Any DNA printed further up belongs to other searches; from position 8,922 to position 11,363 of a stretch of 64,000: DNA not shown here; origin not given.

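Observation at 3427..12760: Candidate multi-gene conflict/defence island: PIN-like + NACHT-nuclease + AEP-helicase + Schlafen-like ATPase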

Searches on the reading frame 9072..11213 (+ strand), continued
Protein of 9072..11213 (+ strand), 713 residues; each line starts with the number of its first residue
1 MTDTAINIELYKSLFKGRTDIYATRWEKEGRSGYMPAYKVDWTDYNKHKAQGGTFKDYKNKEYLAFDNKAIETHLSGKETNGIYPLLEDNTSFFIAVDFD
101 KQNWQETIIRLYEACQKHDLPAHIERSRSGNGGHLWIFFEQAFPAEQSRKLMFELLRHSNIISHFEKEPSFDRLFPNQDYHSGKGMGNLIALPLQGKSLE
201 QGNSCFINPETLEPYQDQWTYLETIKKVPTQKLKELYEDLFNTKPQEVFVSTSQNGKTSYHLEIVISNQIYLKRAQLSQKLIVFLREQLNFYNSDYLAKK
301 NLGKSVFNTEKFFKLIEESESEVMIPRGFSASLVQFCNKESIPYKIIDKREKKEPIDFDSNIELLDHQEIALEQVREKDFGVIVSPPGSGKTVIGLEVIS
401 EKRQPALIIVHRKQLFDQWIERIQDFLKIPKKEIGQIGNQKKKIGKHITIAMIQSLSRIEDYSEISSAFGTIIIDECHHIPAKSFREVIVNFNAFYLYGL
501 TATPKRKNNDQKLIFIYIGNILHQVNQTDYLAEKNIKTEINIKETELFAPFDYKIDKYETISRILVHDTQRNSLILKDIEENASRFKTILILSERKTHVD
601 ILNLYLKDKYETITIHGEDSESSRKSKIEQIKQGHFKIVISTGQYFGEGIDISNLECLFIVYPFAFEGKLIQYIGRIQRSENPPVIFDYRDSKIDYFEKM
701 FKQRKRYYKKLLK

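Call 67: search_protein_families(library=pfam, proteins=[L021:5424-8399:+, L021:8386-9996:+, L006:6981-8444:+, L079:6508-8379:+, L079:4951-6186:+, L079:8369-9202:+, L079:9206-9910:+, L062:6516-7205:+, L014:8547-9932:+, L074:3891-7631:+], max_evalue=0.001)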
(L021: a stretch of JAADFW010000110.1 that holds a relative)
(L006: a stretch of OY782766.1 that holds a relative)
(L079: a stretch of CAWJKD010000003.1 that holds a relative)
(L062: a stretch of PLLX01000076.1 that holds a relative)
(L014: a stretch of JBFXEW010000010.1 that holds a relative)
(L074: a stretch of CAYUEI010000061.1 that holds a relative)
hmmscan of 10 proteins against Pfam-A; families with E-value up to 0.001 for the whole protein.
L021:5424-8399:+ (991 aa): 5 families
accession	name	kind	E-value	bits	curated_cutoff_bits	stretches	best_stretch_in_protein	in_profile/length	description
PF07669.17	Eco57I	-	8.2e-40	137.1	25.3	1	438-607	1-171/171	Eco57I restriction-modification methylase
PF02384.22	N6_Mtase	-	2.9e-16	60.1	20.4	1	351-632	28-246/311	N-6 DNA Methylase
PF20473.4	MmeI_Mtase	-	3.4e-07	30.1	27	1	375-549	15-174/259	MmeI, DNA-methyltransferase domain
PF04313.20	HSDR_N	-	4.1e-07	30.5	25.1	1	21-134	1-195/198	Type I restriction enzyme R protein N terminus (HSDR_N)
PF12950.13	TaqI_C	-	4.6e-07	30.5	26.5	1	785-909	20-118/118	TaqI-like C-terminal specificity domain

L021:8386-9996:+ (536 aa): 6 families
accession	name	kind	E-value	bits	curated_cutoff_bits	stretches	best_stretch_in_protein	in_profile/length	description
PF22837.1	M_Eco57I_C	-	1.3e-37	130.2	27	1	251-525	4-275/283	Type II methyltransferase M.Eco57I, C-terminal domain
PF07669.17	Eco57I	-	4.5e-16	59.8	25.3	1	80-196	52-169/171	Eco57I restriction-modification methylase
PF02384.22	N6_Mtase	-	7.9e-12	45.5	20.4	1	5-227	16-251/311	N-6 DNA Methylase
PF20473.4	MmeI_Mtase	-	2.1e-05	24.3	27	1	87-176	118-210/259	MmeI, DNA-methyltransferase domain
PF05175.20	MTS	-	9.8e-05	22.5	23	1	31-133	27-127/170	Methyltransferase small domain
PF19587.5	DUF6094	-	0.00091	18.5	22.8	0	12-112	133-229/344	Uncharacterised methyltransferase family (DUF6094)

L006:6981-8444:+ (487 aa): 1 family
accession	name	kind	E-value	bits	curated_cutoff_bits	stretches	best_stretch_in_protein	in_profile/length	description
PF13676.11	TIR_2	-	7.7e-15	55.9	28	1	35-166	2-122/122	TIR domain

L079:6508-8379:+ (623 aa): 0 families

L079:4951-6186:+ (411 aa): 1 family
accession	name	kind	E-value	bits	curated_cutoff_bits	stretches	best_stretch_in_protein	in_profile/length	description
PF00145.23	DNA_methylase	-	1.5e-64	219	22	2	96-408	56-323/324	C-5 cytosine-specific DNA methylase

L079:8369-9202:+ (277 aa): 0 families

L079:9206-9910:+ (234 aa): 1 family
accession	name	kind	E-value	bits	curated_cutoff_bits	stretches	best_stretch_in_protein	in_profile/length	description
PF19866.4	DUF6339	-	1.6e-54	184.7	23.2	1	61-230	1-175/175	Family of unknown function (DUF6339)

L062:6516-7205:+ (229 aa): 0 families

L014:8547-9932:+ (461 aa): 10 families
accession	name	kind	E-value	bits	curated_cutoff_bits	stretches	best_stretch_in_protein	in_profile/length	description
PF12631.12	MnmE_helical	-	5.6e-51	174.1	40.1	1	128-458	1-211/211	MnmE helical domain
PF10396.14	TrmE_N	-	1.3e-41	142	29.8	1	5-125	1-117/117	GTP-binding protein TrmE N-terminus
PF01926.29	MMR_HSR1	-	3.1e-26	92.2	21.9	1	224-340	2-113/113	50S ribosome-binding GTPase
PF02421.24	FeoB_N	-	3.4e-11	43.3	27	1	224-375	3-154/156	Ferrous iron transport protein B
PF00350.29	Dynamin_N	-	3.4e-06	27.6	27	0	224-257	1-33/168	Dynamin family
PF08477.19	Roc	-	1.4e-05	25.8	27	1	224-342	2-119/119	Ras of Complex, Roc, domain of DAPkinase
PF03193.22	RsgA_GTPase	-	6.5e-05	23.3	30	0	214-255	100-140/174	RsgA GTPase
PF00071.28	Ras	-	0.00053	20.1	21.6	0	224-378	2-157/162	Ras family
PF00009.33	GTP_EFTU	-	0.00072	19.6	26.5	0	223-348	5-139/188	Elongation factor Tu GTP binding domain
PF00005.33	ABC_tran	-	0.00082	20.4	25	0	218-275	8-67/137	ABC transporter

L074:3891-7631:+ (1246 aa): 7 families
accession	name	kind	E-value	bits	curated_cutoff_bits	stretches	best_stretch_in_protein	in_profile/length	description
PF07581.17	Glug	-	1.1e-34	116.9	20.5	2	189-214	2-27/28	The GLUG motif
PF25059.1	FN3_DSCAM-DSCAML_C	-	3.7e-08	34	39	0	1118-1165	40-86/89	DSCAM/DSCAML C-terminal Fn3-like domain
PF16656.11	Pur_ac_phosph_N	-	1.1e-06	29.5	30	0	1119-1158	57-93/93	Purple acid Phosphatase, N-terminal domain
PF00041.27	fn3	-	0.00024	21.7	25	0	675-770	18-75/84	Fibronectin type III domain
PF16974.11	NAR2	-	0.00027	21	26.6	0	754-774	103-125/142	High-affinity nitrate transporter accessory, Ig-like domain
PF10179.15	NDNF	-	0.00054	20.5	27.3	0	745-766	90-111/127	Neuron-derived neurotrophic factor, first Fn(III) domain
PF18962.6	Por_Secre_tail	-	0.00064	20.4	27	0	1186-1245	10-74/75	Secretion system C-terminal sorting domain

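Call 112: search_dna_similar(query=window:9072-11213:+, collection=plasmids, mode=protein, max_evalue=1e-10, max_rows=15)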
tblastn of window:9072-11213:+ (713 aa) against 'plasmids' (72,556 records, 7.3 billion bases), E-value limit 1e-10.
Records with a match: 183; places in all: 194; records where one place covers at least 80% of the query: 98.
Best place of each record, by identity: <60% 183.
By first word of the organism name: Acinetobacter 12; Escherichia 11; Sinorhizobium 9; Rhizobium 7; Bacillus 7; Halobacterium 7; Dinoroseobacter 6; Picosynechococcus 6; Bradyrhizobium 5; Halorussus 5; and 65 more.
By predicted mobility (MOB-suite, as given by PLSDB): non-mobilizable 104; conjugative 51; mobilizable 28.
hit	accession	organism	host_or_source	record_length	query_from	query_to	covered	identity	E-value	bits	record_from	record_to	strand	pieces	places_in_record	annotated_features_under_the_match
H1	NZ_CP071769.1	Acinetobacter towneri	porcine,cell culture,feces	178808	8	703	98%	33.3%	1e-95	378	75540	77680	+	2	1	none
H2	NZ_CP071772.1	Acinetobacter towneri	porcine,cell culture,feces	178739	8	703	98%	33.3%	1e-95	378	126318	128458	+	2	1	none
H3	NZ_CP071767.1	Acinetobacter towneri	porcine,cell culture,feces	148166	8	703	98%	33.3%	1e-95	378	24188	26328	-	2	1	none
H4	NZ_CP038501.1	Acinetobacter baumannii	Homo sapiens,blood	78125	8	703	98%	33.1%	5e-109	371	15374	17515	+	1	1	DEAD/DEAH box helicase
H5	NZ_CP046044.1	Acinetobacter towneri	swine,mixed culture,feces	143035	8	703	98%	33.1%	5e-109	371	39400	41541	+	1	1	DEAD/DEAH box helicase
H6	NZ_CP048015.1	Acinetobacter towneri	pig,single cell,feces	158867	8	703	98%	33.1%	5e-109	371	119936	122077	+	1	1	DEAD/DEAH box helicase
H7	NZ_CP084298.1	Acinetobacter baumannii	a feces sample of chicken origin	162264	8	703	98%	33.1%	5e-109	371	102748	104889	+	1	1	DEAD/DEAH box helicase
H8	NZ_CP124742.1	Escherichia coli O157:H7 str. EDL933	Homo sapiens,feces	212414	8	701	97%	32.4%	8e-107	365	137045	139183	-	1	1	DEAD/DEAH box helicase family protein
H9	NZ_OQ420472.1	Escherichia coli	-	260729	8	701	97%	32.4%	8e-107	365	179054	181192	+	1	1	DEAD/DEAH box helicase family protein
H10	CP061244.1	Escherichia coli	Homo sapiens,cell culture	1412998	8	701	97%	32.4%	8e-107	365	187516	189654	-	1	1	DEAD/DEAH box helicase family protein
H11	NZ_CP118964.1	Acinetobacter lwoffii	Type strain bacterial culture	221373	10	703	97%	32.4%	5e-104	357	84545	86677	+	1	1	DEAD/DEAH box helicase family protein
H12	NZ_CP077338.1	Acinetobacter lwoffii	-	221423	10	703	97%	32.4%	5e-104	357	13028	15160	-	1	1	DEAD/DEAH box helicase family protein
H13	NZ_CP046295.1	Acinetobacter lwoffii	Homo sapiens,clinical isolate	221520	10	703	97%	32.4%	5e-104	357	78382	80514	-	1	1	DEAD/DEAH box helicase family protein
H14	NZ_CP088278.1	Bradyrhizobium barranii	Glycine max cv. AC Glengarry,cell ...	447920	2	700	98%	32.1%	4e-110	374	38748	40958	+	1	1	DEAD/DEAH box helicase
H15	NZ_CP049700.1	Bradyrhizobium barranii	Glycine max cv. AC Glengarry,cell ...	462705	2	700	98%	32.1%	4e-110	374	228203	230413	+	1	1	DEAD/DEAH box helicase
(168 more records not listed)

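Call 114: get_annotated_region(hit=H8, flank=8000)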
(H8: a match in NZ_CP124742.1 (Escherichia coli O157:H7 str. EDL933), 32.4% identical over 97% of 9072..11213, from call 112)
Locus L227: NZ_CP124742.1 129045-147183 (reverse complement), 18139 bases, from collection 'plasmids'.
description: Escherichia coli O157:H7 str. EDL933 plasmid unnamed1, complete sequence
organism: Escherichia coli O157:H7 str. EDL933 (NCBI taxid 155864)
taxonomy: Bacteria; Pseudomonadota; Gammaproteobacteria; Enterobacterales; Enterobacteriaceae; Escherichia; Escherichia coli; Escherichia coli O157:H7 str. EDL933
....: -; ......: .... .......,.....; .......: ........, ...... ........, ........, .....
typing (MOB-suite, as given by PLSDB): non-mobilizable
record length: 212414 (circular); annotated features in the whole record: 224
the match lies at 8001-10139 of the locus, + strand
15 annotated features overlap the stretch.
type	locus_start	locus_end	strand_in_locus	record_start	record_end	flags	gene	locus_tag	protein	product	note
CDS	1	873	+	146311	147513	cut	-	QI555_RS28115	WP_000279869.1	tyrosine-type recombinase/integrase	GO:0015074 - DNA integration [Evidence IEA]; GO:0006310 - DNA recombination [Evidence IEA]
CDS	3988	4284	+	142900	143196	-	-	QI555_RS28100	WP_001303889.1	AlpA family transcriptional regulator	-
CDS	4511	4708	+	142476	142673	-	-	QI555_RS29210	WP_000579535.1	DUF3987 domain-containing protein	-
CDS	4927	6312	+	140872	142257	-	-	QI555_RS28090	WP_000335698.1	YfjI family protein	-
CDS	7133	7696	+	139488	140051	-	-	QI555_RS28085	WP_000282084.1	inovirus-type Gp2 protein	-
CDS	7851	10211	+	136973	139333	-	-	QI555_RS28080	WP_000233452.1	DEAD/DEAH box helicase family protein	-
CDS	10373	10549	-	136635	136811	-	-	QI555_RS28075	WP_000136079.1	hypothetical protein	-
CDS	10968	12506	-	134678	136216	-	-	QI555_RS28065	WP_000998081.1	IS66-like element ISEc8 family transposase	GO:0006313 - DNA transposition [Evidence IEA]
CDS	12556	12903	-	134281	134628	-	tnpB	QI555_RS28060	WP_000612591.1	IS66 family insertion sequence element accessory protein TnpB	-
CDS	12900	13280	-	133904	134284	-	-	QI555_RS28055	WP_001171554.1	transposase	GO:0006313 - DNA transposition [Evidence IEA]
CDS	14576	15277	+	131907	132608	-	traT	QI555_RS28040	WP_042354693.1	complement resistance protein TraT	-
CDS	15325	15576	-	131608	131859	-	-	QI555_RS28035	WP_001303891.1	hypothetical protein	-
CDS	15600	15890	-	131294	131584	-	-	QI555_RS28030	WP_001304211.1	hypothetical protein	-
CDS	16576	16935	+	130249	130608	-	-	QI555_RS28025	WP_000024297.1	diacylglycerol kinase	-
CDS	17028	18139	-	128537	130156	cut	-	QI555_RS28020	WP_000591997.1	phosphoethanolamine--lipid A transferase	-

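Call 115: get_annotated_region(hit=H4, flank=7000)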
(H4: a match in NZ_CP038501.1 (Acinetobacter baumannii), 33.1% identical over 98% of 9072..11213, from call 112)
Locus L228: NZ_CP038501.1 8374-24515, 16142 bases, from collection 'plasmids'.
description: Acinetobacter baumannii strain CIAT758 plasmid unnamed1, complete sequence
organism: Acinetobacter baumannii (NCBI taxid 470)
taxonomy: Bacteria; Pseudomonadota; Gammaproteobacteria; Moraxellales; Moraxellaceae; Acinetobacter; Acinetobacter baumannii
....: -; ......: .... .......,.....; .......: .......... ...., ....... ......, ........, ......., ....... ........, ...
typing (MOB-suite, as given by PLSDB): non-mobilizable; replicon rep_cluster_1656
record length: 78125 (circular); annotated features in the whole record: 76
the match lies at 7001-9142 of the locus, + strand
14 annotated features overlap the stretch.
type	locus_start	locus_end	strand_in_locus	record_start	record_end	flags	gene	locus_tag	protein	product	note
predicted_resistance_gene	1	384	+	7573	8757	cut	tet(39)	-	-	tetracycline efflux MFS transporter Tet(39)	predicted by amrfinderplus; class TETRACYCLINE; identity 99.75%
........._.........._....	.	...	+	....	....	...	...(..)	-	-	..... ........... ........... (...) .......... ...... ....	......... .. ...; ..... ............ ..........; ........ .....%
CDS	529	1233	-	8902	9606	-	-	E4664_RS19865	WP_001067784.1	IS6-like element IS1006 family transposase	GO:0006313 - DNA transposition [Evidence IEA]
CDS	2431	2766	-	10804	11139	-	tnpB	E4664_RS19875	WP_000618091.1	IS66 family insertion sequence element accessory protein TnpB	-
CDS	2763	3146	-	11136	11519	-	-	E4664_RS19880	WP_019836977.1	transposase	GO:0006313 - DNA transposition [Evidence IEA]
CDS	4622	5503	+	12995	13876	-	-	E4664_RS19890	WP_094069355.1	hypothetical protein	-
CDS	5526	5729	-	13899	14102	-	-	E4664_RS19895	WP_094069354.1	hypothetical protein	-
CDS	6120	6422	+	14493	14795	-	-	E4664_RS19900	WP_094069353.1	type II toxin-antitoxin system HigB family toxin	-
CDS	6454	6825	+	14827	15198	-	-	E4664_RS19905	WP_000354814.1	transcriptional regulator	-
CDS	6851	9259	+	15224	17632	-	-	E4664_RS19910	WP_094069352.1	DEAD/DEAH box helicase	-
CDS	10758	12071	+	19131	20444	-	-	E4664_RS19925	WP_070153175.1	AAA family ATPase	-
CDS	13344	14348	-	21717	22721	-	-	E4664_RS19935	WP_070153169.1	SEC-C domain-containing protein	-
CDS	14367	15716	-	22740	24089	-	-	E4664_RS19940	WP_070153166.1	type II toxin-antitoxin system HipA family toxin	-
CDS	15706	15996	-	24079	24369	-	-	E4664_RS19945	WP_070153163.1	helix-turn-helix transcriptional regulator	-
